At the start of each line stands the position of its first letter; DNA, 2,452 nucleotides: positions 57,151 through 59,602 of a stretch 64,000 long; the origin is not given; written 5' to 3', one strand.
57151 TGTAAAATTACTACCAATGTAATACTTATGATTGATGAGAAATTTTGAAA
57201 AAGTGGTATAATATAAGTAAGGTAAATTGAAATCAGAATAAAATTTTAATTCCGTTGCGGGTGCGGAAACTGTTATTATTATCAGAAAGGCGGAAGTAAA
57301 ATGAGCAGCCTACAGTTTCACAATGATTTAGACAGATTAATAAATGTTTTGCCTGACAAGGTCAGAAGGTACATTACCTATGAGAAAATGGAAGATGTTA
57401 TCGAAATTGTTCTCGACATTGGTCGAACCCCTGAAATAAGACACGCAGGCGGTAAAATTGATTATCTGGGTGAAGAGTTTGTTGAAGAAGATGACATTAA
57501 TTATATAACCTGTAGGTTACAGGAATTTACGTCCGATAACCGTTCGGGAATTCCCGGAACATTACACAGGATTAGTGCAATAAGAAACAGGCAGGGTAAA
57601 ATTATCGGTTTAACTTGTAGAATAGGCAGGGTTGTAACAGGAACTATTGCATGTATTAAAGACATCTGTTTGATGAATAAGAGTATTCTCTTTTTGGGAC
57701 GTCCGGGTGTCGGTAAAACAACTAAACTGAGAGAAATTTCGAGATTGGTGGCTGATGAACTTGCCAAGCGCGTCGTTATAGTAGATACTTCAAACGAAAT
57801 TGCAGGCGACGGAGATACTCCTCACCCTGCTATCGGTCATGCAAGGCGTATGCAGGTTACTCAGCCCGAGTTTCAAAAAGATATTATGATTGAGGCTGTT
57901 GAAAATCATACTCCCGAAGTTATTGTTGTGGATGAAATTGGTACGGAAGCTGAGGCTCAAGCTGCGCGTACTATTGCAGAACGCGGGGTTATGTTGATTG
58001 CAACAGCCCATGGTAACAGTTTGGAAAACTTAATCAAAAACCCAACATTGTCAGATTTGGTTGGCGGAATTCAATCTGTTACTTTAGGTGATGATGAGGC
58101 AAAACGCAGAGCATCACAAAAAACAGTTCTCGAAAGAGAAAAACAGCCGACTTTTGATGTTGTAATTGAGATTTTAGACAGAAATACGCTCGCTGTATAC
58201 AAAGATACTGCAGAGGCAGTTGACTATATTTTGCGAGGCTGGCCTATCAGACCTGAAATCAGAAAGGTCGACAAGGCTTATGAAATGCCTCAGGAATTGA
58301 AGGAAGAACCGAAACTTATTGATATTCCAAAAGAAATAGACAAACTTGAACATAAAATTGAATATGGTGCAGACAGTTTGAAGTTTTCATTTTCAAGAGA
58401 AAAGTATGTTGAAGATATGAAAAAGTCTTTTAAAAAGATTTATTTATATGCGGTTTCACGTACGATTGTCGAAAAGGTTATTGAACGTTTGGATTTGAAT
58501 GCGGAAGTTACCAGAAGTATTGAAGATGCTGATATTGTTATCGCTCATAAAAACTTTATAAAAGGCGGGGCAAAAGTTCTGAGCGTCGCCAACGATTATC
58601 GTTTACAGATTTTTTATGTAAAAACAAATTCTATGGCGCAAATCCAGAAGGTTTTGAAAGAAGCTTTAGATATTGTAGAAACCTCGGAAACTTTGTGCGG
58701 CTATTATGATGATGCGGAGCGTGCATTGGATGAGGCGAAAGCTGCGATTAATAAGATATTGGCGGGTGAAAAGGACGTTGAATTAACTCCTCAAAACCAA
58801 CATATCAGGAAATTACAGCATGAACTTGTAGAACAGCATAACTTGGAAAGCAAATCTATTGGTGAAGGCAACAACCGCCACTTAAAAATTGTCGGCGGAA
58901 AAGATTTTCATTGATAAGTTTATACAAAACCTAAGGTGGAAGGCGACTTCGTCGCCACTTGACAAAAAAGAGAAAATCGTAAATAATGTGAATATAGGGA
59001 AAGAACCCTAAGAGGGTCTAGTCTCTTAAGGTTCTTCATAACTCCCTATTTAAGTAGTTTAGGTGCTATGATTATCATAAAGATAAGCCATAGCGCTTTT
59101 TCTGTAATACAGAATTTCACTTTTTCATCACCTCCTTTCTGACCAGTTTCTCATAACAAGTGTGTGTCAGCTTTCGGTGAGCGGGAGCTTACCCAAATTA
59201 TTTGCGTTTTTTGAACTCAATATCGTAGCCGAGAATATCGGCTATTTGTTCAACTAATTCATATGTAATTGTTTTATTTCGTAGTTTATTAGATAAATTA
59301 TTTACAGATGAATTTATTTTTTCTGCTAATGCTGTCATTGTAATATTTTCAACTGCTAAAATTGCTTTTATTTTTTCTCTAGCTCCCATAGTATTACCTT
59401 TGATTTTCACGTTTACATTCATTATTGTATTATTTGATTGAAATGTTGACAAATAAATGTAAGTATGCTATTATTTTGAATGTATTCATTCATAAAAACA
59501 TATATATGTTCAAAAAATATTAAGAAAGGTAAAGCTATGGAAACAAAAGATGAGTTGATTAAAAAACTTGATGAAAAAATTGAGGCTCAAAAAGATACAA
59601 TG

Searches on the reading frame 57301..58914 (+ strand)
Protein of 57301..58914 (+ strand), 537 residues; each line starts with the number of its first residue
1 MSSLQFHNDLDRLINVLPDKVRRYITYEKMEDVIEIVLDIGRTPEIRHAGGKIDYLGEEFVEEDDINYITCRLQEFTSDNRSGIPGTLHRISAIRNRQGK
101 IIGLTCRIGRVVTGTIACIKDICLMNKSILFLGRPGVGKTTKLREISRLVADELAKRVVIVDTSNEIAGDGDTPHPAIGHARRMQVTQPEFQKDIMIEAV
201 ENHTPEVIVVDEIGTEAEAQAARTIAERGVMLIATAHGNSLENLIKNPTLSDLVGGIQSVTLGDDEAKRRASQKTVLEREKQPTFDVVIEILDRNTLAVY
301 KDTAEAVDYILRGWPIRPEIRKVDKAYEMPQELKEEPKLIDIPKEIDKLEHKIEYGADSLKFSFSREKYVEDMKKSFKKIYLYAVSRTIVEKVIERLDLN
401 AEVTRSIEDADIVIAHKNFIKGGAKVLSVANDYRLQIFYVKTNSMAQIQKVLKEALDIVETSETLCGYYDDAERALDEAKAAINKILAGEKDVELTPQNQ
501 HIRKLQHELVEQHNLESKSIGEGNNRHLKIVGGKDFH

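Call 57: search_protein_families(library=pfam, proteins=[window:57301-58914:+], max_evalue=0.01)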
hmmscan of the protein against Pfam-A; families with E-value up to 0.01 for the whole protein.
window:57301-58914:+ (537 aa): 11 families
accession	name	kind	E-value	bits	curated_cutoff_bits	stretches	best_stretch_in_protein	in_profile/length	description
PF25516.1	PTPase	-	2.3e-21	75.9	27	1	379-455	2-78/79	Phosphotyrosine protein phosphatase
PF19568.5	Spore_III_AA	-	2e-12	47.3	27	1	109-254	131-275/306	Sporulation stage III, protein AA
PF01424.28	R3H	-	2.5e-10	40.7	26.8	1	479-530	7-58/60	R3H domain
PF00004.35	AAA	-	0.00034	21.5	21.2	1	129-220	1-73/131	ATPase family associated with various cellular activities (AAA)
PF13238.12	AAA_18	-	0.00041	21.2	29.4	1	129-234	1-99/128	AAA domain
PF13479.12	AAA_24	-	0.00074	19.9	27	1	126-217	2-77/195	AAA domain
PF13604.12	AAA_30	-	0.00094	19.4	27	1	128-225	20-109/191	AAA domain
PF07728.20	AAA_5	-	0.0012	19.3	22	1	129-214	2-76/139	AAA domain (dynein-related subfamily)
PF00437.27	T2SSE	-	0.0012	18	24.9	1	128-243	144-250/370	Type II/IV secretion system protein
PF03266.21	NTPase_1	-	0.0014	18.9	23.9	0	184-240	74-136/168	NTPase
PF20720.3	nSTAND3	-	0.0081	16.3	27.2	0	118-166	9-56/155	Novel STAND NTPase 3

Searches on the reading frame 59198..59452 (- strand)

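Call 57: search_protein_families(library=pfam, proteins=[window:59198-59452:-], max_evalue=0.01)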
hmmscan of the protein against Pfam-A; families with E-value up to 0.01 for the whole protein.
window:59198-59452:- (84 aa): 4 families
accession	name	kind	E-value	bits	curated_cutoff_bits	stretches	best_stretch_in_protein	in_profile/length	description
PF13443.12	HTH_26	-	1.5e-06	28.8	22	1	27-78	1-54/63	Cro/C1-type HTH DNA-binding domain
PF01381.28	HTH_3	-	8.5e-05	23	23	1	35-79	8-53/55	Helix-turn-helix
PF13693.12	HTH_35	-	0.0061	17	25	1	25-77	4-54/75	Winged helix-turn-helix DNA-binding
PF20075.5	DUF6471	-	0.0096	16.2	26.8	0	24-76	5-62/65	Domain of unknown function (DUF6471)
